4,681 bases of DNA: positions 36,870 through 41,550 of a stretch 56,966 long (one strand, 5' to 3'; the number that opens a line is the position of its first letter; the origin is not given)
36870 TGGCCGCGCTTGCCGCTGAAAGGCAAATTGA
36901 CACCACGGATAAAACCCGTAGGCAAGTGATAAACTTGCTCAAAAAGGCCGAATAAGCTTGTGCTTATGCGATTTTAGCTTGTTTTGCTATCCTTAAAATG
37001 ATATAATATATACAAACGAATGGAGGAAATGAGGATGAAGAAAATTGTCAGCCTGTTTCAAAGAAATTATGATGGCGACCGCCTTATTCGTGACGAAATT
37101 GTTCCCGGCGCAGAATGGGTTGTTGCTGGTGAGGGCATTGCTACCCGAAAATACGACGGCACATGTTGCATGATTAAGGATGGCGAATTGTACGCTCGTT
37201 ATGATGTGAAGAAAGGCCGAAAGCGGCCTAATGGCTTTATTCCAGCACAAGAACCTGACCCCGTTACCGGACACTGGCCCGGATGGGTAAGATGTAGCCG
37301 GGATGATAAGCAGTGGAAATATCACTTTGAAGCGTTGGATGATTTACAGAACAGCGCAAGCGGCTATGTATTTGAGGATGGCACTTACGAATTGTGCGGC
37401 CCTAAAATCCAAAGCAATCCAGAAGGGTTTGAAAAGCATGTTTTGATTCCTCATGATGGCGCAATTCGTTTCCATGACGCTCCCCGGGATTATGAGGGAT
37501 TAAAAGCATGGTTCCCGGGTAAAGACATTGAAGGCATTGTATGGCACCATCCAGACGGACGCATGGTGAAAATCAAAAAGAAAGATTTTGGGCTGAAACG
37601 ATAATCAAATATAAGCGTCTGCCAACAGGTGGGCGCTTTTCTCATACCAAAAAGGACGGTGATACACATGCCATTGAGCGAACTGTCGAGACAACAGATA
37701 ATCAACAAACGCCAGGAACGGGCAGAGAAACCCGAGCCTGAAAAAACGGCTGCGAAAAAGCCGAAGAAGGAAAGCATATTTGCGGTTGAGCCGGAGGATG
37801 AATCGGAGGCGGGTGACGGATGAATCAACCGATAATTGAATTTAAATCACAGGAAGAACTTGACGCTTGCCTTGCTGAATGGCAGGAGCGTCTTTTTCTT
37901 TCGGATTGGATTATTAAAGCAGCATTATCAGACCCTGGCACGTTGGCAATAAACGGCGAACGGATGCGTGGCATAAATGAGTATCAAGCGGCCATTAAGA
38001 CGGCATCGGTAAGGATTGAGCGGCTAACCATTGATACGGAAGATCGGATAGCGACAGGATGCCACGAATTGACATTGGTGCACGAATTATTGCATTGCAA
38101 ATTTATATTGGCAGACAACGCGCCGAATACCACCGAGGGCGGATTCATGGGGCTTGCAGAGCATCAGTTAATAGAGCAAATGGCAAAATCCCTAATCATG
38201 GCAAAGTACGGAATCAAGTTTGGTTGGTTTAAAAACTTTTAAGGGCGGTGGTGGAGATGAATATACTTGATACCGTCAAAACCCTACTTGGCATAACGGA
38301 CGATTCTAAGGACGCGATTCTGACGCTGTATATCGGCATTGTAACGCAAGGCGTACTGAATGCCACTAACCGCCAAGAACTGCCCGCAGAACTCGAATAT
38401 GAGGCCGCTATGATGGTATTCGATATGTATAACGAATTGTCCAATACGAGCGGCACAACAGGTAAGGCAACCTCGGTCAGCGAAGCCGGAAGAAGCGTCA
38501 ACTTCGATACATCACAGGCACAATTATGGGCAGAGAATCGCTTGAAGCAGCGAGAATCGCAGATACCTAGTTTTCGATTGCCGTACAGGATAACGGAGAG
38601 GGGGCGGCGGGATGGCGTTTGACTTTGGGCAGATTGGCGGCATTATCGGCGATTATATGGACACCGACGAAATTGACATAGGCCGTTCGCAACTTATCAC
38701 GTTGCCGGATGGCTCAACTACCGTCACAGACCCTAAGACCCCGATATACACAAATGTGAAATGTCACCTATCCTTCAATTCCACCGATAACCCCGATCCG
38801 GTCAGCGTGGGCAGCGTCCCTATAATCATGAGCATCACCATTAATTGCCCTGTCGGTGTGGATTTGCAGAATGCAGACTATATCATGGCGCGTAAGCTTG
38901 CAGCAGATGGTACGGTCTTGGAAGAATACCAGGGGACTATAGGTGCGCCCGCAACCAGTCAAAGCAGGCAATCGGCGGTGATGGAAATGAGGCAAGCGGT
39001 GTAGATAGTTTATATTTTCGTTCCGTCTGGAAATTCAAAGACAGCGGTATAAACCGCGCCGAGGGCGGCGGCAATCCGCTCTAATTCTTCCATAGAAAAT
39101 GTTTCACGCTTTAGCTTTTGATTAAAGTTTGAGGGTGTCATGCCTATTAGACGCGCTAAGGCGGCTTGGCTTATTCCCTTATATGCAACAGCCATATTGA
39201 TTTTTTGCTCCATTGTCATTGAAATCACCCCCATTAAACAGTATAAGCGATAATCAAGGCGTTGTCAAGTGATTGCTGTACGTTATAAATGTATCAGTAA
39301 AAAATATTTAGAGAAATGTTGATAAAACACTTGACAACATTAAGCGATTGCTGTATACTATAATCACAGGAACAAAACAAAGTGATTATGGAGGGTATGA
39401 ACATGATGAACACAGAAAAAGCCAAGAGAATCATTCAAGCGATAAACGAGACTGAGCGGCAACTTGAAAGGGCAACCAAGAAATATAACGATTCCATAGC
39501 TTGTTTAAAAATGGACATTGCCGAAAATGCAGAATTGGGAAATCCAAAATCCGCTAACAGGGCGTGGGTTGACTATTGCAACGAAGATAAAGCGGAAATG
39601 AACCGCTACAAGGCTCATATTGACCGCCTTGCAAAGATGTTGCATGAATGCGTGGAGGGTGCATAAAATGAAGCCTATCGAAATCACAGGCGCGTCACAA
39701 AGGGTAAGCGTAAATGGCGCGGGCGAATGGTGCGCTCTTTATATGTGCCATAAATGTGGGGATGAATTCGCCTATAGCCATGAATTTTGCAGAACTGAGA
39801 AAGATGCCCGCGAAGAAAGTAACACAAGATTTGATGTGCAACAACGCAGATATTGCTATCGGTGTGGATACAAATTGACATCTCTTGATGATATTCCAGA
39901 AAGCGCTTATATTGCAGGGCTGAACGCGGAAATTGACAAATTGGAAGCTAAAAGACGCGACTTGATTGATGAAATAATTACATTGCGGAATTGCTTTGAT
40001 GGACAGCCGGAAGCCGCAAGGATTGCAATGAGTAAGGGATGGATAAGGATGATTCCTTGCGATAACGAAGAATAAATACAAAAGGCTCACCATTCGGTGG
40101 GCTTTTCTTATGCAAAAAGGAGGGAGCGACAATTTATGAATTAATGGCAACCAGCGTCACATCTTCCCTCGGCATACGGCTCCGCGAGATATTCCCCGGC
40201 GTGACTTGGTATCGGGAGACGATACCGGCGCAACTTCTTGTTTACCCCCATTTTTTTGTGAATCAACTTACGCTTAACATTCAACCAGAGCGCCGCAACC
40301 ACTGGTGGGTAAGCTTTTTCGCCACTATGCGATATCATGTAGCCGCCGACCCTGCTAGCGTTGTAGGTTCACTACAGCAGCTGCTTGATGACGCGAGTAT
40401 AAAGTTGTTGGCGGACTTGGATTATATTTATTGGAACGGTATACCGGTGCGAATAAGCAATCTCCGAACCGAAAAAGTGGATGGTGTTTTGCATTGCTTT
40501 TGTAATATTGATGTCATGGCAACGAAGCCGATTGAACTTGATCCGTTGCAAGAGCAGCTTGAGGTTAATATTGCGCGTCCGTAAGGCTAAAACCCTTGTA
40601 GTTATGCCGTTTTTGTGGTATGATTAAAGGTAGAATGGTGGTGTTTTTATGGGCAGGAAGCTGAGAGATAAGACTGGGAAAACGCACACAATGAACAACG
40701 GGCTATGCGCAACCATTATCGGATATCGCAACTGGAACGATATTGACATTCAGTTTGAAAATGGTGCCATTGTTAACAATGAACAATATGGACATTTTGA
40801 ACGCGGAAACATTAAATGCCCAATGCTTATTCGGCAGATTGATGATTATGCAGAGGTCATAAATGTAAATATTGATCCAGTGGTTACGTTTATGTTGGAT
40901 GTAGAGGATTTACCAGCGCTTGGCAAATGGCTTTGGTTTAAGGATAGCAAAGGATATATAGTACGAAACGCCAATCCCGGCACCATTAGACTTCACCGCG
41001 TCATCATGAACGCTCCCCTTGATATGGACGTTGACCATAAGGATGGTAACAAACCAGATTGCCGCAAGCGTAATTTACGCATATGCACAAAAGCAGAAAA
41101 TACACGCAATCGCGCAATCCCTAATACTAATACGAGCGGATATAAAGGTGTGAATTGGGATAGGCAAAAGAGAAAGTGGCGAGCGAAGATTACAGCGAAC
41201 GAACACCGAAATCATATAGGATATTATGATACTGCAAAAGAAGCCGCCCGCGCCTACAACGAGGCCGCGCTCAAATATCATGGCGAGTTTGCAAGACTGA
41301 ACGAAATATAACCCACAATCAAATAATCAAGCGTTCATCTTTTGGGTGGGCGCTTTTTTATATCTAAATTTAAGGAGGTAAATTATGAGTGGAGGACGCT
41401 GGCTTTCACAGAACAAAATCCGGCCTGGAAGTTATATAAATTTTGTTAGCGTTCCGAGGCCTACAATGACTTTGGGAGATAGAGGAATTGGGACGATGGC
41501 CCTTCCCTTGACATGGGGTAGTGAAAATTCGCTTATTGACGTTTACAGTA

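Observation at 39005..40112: Self-contained repressor/operator-controlled two-gene cassette inserted between head-tail adaptor and neck genes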

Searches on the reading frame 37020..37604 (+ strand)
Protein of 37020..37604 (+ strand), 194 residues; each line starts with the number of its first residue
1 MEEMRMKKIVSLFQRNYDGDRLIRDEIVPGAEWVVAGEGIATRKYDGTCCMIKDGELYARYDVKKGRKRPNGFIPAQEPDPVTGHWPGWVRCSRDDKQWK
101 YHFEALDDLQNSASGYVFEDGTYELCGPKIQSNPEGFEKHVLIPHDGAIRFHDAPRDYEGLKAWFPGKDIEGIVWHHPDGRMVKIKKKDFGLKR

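Call 3: search_protein_families(library=pfam, proteins=[window:37020-37604:+], max_evalue=0.1)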
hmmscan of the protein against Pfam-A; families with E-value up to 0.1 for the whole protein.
window:37020-37604:+ (194 aa): 1 family
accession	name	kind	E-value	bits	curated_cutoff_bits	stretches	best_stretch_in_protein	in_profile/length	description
PF17720.7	RLIG1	-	9.1e-16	58.1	25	2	119-193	190-272/324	RNA ligase 1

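Call 4: search_protein_families(library=phrogs, proteins=[window:37020-37604:+], max_evalue=0.1)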
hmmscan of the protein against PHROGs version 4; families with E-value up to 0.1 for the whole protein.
window:37020-37604:+ (194 aa): 2 families
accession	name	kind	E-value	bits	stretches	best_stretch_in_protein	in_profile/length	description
phrog_14301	-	DNA, RNA and nucleotide metabolism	9.6e-81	271.1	1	6-194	1-186/186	RNA ligase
phrog_562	-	tail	0.083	12.8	0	167-189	227-249/377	RNA ligase and tail fiber protein attachment catalyst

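Call 38: search_protein_families(library=padloc, proteins=[window:37020-37604:+], max_evalue=0.01)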
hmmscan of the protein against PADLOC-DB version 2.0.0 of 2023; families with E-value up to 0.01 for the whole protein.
window:37020-37604:+ (194 aa): 0 families

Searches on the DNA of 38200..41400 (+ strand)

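Call 9: search_dna_similar(query=window:38200-41400:+, collection=phages, mode=distant)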
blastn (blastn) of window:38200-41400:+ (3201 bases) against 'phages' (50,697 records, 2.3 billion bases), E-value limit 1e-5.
No match.

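Call 75: search_rna_families(source=window, start=38800, end=40300, threshold=evalue, max_evalue=1)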
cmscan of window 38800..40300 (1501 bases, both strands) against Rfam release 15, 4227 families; matches with E-value up to 1: 1.
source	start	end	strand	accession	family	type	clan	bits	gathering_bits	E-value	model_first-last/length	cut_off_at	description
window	39995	40105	+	RF00195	RsmY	Gene; sRNA;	CL00106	18.5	57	0.074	1-121/121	no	RsmY RNA family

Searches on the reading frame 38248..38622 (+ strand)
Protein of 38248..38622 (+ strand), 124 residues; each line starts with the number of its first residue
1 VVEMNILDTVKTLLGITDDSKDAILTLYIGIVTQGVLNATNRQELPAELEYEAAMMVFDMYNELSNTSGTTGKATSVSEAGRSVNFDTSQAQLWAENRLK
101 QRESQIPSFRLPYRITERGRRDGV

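Call 3: search_protein_families(library=pfam, proteins=[window:38248-38622:+], max_evalue=0.1)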
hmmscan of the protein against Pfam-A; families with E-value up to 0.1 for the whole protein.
window:38248-38622:+ (124 aa): 1 family
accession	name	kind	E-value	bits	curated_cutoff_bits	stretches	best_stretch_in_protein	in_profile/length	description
PF05135.19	Phage_connect_1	-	2.4e-10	41.2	21.2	1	4-79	1-85/101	Phage gp6-like head-tail connector protein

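Call 4: search_protein_families(library=phrogs, proteins=[window:38248-38622:+], max_evalue=0.1)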
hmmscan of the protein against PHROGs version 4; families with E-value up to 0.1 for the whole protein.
window:38248-38622:+ (124 aa): 4 families
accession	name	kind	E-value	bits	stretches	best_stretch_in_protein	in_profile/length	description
phrog_132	-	connector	1.4e-19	71.2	1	2-111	8-107/124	head-tail adaptor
phrog_37000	-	unknown function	0.022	15.9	1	7-30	12-35/55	-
phrog_40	-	connector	0.061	13.7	1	1-56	38-99/201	head-tail adaptor Ad1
phrog_442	-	connector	0.072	13.4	0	7-43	90-126/270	head-tail adaptor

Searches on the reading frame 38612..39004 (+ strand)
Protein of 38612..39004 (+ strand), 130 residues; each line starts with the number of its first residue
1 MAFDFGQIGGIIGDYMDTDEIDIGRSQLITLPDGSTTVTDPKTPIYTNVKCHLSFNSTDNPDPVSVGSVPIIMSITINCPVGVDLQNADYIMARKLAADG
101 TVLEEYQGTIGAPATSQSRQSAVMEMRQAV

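Call 3: search_protein_families(library=pfam, proteins=[window:38612-39004:+], max_evalue=0.1)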
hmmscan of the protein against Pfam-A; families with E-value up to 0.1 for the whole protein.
window:38612-39004:+ (130 aa): 0 families

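Call 4: search_protein_families(library=phrogs, proteins=[window:38612-39004:+], max_evalue=0.1)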
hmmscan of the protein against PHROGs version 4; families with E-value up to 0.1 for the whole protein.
window:38612-39004:+ (130 aa): 2 families
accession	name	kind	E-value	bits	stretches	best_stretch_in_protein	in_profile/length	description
phrog_615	-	connector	0.0013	19.8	1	18-95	14-87/117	head-tail adaptor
phrog_6567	-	unknown function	0.062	14.2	1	24-97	38-111/272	-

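Call 27: find_related_loci(query=window:38612-39004:+, collection=viral_contigs, flank=5000)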
Query window:38612-39004:+ (130 aa) in viral_contigs; peptide patterns used: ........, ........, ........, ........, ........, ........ (x = any residue, [..] = any of these).
33 stretches matched a pattern; 7 encode a relative of the query (tblastn E <= 1e-3); 7 distinct loci.
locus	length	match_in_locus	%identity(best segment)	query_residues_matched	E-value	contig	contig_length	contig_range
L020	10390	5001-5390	97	1-130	3e-83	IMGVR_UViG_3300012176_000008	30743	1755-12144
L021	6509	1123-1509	95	2-130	8e-81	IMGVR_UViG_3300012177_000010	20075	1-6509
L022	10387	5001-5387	95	2-130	8e-81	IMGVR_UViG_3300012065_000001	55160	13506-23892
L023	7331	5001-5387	94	2-130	2e-80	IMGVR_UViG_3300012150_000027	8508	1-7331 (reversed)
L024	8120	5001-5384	93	3-130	1e-78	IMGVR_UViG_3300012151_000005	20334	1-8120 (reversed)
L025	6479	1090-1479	90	1-130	4e-78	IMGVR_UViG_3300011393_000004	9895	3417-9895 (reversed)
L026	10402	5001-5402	62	1-130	2e-53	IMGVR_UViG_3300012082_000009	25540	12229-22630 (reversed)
